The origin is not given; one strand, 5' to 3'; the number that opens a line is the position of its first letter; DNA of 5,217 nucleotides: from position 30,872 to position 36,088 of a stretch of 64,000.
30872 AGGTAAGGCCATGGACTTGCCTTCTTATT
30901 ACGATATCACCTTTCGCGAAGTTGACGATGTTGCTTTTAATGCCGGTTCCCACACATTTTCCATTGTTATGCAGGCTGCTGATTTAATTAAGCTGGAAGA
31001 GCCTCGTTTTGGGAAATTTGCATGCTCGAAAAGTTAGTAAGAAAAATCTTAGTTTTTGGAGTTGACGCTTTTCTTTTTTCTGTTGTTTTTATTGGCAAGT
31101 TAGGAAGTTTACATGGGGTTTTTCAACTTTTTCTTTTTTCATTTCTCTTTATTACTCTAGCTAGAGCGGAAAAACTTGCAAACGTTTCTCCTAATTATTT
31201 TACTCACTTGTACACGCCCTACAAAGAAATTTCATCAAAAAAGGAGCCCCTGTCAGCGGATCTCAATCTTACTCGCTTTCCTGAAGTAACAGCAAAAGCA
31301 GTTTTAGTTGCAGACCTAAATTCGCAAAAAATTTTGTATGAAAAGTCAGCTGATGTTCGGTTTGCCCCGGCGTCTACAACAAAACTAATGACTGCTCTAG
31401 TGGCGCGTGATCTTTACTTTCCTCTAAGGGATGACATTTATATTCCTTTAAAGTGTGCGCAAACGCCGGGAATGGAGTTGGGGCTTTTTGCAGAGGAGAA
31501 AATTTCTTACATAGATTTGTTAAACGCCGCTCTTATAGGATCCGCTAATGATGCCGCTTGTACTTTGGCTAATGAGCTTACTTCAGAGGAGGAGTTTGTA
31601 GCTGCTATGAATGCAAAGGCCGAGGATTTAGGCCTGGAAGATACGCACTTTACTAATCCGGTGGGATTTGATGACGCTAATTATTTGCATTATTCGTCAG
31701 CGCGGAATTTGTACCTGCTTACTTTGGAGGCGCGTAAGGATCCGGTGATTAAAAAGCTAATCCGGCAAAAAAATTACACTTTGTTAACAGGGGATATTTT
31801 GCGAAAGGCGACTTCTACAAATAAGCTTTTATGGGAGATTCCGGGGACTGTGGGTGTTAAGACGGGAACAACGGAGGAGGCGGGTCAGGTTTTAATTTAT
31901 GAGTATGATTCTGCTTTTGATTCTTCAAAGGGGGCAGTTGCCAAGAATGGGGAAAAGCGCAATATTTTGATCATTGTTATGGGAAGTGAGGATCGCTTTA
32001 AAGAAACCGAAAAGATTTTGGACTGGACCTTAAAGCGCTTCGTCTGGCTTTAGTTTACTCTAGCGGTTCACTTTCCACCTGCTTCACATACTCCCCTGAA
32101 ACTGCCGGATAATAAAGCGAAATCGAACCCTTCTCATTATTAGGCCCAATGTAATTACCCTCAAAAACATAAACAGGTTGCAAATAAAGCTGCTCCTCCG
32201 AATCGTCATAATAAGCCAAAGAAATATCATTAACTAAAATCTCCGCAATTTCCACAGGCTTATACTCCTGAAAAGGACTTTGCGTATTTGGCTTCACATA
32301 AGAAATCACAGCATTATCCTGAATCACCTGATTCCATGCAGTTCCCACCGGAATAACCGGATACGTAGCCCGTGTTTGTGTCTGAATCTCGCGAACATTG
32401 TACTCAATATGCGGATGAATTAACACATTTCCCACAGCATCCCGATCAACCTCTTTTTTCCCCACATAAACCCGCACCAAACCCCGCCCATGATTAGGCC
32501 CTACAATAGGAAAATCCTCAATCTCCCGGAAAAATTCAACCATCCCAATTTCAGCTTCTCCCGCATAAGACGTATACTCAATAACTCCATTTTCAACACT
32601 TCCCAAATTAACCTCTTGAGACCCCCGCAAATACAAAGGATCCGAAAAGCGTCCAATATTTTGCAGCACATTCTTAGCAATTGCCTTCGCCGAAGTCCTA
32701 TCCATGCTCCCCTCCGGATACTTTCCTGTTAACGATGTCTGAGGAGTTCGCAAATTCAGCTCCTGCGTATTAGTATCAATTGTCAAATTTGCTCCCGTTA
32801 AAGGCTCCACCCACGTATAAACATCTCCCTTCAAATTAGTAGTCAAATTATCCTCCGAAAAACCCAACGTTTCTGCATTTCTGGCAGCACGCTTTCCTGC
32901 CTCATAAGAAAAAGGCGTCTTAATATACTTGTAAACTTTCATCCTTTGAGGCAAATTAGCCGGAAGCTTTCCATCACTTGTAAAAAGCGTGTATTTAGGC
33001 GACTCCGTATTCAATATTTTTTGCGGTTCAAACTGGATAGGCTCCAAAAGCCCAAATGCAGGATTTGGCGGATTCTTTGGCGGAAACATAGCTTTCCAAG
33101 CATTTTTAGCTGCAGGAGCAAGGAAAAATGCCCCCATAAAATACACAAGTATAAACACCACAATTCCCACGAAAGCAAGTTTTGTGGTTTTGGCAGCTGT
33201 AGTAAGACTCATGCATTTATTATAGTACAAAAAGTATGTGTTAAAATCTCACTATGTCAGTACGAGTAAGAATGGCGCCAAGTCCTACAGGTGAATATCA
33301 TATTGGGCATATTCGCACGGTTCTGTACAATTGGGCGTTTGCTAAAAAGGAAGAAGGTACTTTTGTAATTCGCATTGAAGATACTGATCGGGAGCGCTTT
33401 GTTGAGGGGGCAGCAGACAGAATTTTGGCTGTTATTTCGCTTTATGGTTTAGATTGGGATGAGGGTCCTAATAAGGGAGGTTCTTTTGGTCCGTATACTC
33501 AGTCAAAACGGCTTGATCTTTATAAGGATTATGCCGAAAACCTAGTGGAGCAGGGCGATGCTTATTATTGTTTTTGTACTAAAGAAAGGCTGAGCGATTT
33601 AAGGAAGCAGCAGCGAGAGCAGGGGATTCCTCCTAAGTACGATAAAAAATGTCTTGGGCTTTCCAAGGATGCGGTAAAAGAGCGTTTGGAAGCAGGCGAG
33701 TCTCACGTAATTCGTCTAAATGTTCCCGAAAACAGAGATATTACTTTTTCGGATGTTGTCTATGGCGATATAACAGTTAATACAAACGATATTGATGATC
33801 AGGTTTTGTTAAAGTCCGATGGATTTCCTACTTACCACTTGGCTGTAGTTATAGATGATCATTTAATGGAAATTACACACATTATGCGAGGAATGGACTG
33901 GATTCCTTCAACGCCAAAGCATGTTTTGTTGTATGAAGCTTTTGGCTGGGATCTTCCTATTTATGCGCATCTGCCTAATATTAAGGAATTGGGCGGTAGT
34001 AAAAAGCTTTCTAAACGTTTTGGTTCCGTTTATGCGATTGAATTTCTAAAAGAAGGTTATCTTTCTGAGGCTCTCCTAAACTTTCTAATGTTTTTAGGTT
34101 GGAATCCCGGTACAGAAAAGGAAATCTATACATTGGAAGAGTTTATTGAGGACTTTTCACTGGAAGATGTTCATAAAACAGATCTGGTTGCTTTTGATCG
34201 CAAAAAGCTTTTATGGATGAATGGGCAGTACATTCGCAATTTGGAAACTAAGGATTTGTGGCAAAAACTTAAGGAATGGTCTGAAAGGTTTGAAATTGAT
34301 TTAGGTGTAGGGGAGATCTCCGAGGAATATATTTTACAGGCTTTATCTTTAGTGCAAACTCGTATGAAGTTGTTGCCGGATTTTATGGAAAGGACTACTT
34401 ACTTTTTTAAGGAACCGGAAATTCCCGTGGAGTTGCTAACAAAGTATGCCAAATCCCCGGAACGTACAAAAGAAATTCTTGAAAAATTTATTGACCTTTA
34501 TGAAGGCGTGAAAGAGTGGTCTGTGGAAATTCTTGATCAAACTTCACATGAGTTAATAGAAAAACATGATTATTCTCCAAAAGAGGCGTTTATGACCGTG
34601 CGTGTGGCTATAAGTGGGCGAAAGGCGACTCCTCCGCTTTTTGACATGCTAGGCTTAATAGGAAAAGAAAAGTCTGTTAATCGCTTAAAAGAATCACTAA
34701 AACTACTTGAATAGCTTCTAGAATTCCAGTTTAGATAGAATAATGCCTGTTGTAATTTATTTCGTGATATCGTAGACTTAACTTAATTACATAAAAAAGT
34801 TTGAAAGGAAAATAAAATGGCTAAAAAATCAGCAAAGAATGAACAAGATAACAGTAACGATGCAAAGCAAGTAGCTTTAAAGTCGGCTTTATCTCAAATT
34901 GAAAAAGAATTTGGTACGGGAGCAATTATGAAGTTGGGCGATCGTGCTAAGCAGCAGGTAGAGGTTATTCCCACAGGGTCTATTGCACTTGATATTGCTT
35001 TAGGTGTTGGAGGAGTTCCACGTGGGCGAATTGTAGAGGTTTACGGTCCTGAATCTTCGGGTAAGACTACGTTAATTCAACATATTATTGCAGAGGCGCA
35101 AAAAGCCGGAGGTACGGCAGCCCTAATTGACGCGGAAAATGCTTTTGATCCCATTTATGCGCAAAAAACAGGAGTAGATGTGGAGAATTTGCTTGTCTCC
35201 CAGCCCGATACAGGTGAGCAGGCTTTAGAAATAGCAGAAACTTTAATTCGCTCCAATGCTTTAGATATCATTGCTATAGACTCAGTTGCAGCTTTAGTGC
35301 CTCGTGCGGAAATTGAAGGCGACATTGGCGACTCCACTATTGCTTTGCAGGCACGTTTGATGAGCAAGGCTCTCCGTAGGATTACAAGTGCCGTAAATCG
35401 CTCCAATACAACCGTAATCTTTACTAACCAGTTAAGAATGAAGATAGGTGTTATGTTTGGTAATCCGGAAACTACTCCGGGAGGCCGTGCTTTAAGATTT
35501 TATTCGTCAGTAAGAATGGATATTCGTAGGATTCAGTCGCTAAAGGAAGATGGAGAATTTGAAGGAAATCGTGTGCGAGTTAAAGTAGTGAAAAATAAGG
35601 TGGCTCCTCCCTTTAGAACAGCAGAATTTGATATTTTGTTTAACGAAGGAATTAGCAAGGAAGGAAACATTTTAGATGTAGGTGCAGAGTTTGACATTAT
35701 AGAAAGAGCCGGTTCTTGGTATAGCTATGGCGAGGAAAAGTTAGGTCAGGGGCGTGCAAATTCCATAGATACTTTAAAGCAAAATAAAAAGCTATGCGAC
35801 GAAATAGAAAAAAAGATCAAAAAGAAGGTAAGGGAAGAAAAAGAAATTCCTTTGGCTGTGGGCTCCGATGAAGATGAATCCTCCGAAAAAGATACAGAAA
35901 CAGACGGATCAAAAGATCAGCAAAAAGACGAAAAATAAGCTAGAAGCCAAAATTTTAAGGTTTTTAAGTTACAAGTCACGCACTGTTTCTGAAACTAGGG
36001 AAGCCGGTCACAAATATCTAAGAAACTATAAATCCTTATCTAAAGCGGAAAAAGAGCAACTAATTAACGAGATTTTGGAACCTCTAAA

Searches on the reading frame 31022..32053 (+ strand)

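Call 45: search_protein_families(library=ncbifam, proteins=[window:31022-32053:+], max_evalue=0.00001)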
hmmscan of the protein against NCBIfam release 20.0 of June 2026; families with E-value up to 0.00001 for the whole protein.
window:31022-32053:+ (343 aa): 7 families
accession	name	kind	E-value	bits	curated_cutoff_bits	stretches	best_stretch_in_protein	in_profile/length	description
NF008668.0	PRK11669.1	equivalog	1.8e-28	99.5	294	1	85-293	36-247/316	D-alanyl-D-alanine endopeptidase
NF007445.0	PRK10001.1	equivalog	1.9e-22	79.6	765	1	79-340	27-285/400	serine-type D-Ala-D-Ala carboxypeptidase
NF008059.0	PRK10793.1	equivalog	1.1e-20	73.8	694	2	160-339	125-291/403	D-alanyl-D-alanine carboxypeptidase DacA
NF008489.0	PRK11397.1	equivalog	5.2e-19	68.2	610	1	85-341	31-284/389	serine-type D-Ala-D-Ala carboxypeptidase DacD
NF038258.2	PBP4_Staph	exception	3.4e-16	59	500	1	96-287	46-258/366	penicillin-binding protein PBP4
NF038273.1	strep_PBP3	exception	1.2e-15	57.5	490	1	88-218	25-163/407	D-alanyl-D-alanine carboxypeptidase PBP3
NF000471.1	vanY_of_D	exception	6.1e-13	48.7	625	1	88-334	96-349/354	transpeptidase-like D-Ala-D-Ala carboxypeptidase VanY-D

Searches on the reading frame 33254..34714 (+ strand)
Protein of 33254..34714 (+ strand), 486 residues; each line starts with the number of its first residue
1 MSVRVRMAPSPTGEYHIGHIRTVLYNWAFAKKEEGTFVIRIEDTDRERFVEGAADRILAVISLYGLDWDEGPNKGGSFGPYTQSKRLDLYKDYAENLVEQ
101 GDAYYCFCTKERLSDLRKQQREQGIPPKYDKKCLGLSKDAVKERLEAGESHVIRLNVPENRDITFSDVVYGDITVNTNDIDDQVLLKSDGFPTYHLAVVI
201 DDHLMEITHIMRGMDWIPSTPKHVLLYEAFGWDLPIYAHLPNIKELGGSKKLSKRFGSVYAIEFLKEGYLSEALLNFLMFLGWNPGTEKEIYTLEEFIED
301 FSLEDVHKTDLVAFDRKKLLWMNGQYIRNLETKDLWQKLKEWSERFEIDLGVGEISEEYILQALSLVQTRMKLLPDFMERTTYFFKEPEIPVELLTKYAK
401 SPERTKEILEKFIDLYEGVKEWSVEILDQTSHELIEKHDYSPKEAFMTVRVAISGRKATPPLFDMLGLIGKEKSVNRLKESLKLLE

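Call 11: search_protein_families(library=ncbifam, proteins=[window:33254-34714:+], max_evalue=0.00001)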
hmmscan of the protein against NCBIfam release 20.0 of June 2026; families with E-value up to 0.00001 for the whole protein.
window:33254-34714:+ (486 aa): 10 families
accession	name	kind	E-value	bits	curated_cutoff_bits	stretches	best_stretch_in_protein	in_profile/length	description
TIGR00464.1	gltX_bact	equivalog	1e-151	506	289.95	1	3-480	2-465/470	glutamate--tRNA ligase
TIGR03838.1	queuosine_YadB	equivalog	4.5e-62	209.9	276.7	1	4-295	2-269/272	tRNA glutamyl-Q(34) synthetase GluQRS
NF004314.0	PRK05710.1-3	equivalog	1.2e-59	202.2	256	1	4-304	8-285/297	tRNA glutamyl-Q(34) synthetase GluQRS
NF004315.1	PRK05710.1-4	equivalog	3.2e-59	200.6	250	1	6-274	2-270/274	tRNA glutamyl-Q(34) synthetase GluQRS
NF004313.0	PRK05710.1-2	equivalog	4.5e-44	150.8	380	1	3-299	5-284/299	tRNA glutamyl-Q(34) synthetase GluQRS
NF003169.0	PRK04156.1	equivalog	1.3e-42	146.2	516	1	2-244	101-333/567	glutamate--tRNA ligase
NF004312.0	PRK05710.1-1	equivalog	6e-42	144.1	453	1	6-256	17-241/306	tRNA glutamyl-Q(34) synthetase GluQRS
TIGR00463.1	gltX_arch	equivalog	9.5e-37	126.7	401.75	1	3-243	94-322/560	glutamate--tRNA ligase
TIGR00440.1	glnS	equivalog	2.1e-14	53.3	425.8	1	3-213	1-204/524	glutamine--tRNA ligase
NF011291.0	PRK14703.1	equivalog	2.5e-14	52.5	681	1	3-155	32-179/769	glutamine--tRNA ligase/YqeY domain fusion protein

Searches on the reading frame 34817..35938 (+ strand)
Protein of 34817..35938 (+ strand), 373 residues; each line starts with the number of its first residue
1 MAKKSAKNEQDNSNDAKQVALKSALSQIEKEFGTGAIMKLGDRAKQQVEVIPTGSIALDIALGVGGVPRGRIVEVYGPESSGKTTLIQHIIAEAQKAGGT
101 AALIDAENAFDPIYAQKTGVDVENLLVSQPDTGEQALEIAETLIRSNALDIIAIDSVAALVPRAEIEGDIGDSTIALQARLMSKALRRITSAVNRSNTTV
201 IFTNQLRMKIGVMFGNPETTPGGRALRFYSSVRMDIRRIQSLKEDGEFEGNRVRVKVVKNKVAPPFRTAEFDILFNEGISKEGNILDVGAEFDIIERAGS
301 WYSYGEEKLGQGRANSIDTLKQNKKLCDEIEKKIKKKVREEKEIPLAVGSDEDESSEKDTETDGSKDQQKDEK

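Call 45: search_protein_families(library=ncbifam, proteins=[window:34817-35938:+], max_evalue=0.00001)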
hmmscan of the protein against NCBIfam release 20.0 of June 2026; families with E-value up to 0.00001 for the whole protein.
window:34817-35938:+ (373 aa): 13 families
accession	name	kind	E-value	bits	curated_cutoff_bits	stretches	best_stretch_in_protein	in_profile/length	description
TIGR02012.1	tigrfam_recA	equivalog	1.7e-162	540.2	325.3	1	17-335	2-320/321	recombinase RecA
NF007072.0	PRK09519.1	equivalog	3.7e-133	445.6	1024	2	17-262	7-252/790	intein-containing recombinase RecA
NF003301.0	PRK04301.1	equivalog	5.2e-18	65.3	259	1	26-239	62-284/316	DNA repair and recombination protein RadA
TIGR02237.1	recomb_radB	equivalog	1.9e-14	54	172.4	1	63-240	5-180/210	DNA repair and recombination protein RadB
TIGR02236.1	recomb_radA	equivalog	1.5e-13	50.8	361.15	1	10-239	39-280/311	DNA repair and recombination protein RadA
NF033429.2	ImuA_translesion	equivalog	5.7e-12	45.9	150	1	44-151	9-117/181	translesion DNA synthesis-associated protein ImuA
TIGR02238.1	recomb_DMC1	equivalog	7.1e-12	45.1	447.7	1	24-238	53-281/314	meiotic recombinase Dmc1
TIGR02239.1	recomb_RAD51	equivalog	1.7e-10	40.5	478.05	1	43-238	70-281/316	DNA repair protein RAD51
NF006861.0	PRK09361.1-1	equivalog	5.8e-10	39.1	278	1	49-273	3-222/235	DNA repair and recombination protein RadB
NF006799.0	PRK09302.1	equivalog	1.7e-06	26.9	408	1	45-207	249-409/515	circadian clock protein KaiC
NF004723.0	PRK06067.1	subfamily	2.2e-06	27.4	194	0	44-116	9-80/243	flagellar accessory protein FlaH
TIGR03881.1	KaiC_arch_4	hypoth_equivalog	3.9e-06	26.7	247.8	0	51-147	3-80/231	KaiC domain-containing protein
NF058630.1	repair_Rv3395c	exception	5.9e-06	26.1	65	0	64-163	4-93/153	DnaE2-dependent mutagenesis accessory factor ImuA'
